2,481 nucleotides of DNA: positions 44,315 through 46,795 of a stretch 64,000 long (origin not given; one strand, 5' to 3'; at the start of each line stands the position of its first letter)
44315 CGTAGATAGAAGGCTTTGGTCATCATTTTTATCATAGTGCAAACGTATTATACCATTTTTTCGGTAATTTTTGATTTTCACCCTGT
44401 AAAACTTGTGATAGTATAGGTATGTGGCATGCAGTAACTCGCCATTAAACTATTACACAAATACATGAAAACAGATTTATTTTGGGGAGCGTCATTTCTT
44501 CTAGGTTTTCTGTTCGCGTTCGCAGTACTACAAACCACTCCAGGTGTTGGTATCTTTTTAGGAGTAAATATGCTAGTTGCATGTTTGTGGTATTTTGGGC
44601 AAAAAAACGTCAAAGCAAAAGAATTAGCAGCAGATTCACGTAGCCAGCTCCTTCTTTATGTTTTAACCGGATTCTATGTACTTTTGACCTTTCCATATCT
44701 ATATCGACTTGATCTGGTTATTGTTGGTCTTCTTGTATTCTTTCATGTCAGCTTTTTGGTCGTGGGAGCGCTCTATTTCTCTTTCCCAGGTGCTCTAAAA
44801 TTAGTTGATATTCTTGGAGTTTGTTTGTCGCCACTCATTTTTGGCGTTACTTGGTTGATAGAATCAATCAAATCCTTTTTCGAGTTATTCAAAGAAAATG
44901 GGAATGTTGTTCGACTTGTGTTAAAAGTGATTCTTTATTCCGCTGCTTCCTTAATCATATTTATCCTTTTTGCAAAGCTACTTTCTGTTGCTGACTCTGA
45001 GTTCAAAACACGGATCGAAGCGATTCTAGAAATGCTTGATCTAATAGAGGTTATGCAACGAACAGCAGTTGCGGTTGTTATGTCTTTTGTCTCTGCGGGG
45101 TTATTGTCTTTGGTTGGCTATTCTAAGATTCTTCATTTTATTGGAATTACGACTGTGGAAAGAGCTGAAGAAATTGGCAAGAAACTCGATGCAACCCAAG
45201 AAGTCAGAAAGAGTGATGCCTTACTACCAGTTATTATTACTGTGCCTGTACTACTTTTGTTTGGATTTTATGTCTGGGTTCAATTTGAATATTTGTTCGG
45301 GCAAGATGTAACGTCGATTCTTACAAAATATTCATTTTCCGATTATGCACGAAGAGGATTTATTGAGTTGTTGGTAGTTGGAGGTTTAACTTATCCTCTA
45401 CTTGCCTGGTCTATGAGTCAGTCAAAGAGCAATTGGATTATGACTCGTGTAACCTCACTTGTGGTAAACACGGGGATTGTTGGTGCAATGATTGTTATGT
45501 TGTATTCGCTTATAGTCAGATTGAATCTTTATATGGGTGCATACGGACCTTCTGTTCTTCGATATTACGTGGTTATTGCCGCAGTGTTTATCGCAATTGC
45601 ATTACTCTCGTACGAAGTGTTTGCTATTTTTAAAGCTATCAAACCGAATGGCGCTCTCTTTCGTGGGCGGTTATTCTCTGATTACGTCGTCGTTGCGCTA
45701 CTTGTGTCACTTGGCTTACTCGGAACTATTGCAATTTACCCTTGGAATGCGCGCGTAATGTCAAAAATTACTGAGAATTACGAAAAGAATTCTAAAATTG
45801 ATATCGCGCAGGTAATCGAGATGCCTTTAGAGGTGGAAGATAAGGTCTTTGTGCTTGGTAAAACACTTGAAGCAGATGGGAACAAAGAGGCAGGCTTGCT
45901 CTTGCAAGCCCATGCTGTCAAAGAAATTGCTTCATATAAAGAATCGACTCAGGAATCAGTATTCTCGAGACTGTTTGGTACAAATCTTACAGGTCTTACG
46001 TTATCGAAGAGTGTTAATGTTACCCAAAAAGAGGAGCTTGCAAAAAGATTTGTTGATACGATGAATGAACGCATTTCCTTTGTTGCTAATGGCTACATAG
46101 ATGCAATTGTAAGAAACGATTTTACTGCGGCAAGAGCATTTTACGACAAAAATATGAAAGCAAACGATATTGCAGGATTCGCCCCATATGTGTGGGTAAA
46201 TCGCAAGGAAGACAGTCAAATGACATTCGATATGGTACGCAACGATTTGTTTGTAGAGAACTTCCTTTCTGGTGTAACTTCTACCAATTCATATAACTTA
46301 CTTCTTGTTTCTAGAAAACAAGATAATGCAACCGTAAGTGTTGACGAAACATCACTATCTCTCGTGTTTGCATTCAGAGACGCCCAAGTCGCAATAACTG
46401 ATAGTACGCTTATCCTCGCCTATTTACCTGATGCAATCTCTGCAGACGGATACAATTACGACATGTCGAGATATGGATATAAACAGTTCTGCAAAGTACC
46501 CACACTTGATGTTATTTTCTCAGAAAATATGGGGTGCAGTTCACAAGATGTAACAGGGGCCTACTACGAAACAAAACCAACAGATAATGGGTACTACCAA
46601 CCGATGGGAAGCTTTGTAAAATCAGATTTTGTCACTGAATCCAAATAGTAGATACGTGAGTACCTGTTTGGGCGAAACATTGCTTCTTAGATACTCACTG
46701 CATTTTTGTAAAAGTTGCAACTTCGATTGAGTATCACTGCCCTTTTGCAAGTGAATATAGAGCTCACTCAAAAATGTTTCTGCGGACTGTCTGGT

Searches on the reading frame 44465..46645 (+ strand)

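Call 26: search_protein_families(library=pfam, proteins=[window:44465-46645:+], max_evalue=0.001)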
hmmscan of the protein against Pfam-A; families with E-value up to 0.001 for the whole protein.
window:44465-46645:+ (727 aa): 1 family
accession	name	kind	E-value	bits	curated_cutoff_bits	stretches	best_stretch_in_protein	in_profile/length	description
PF13687.11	DUF4153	-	1.2e-28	100.8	27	1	73-449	13-358/373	Domain of unknown function (DUF4153)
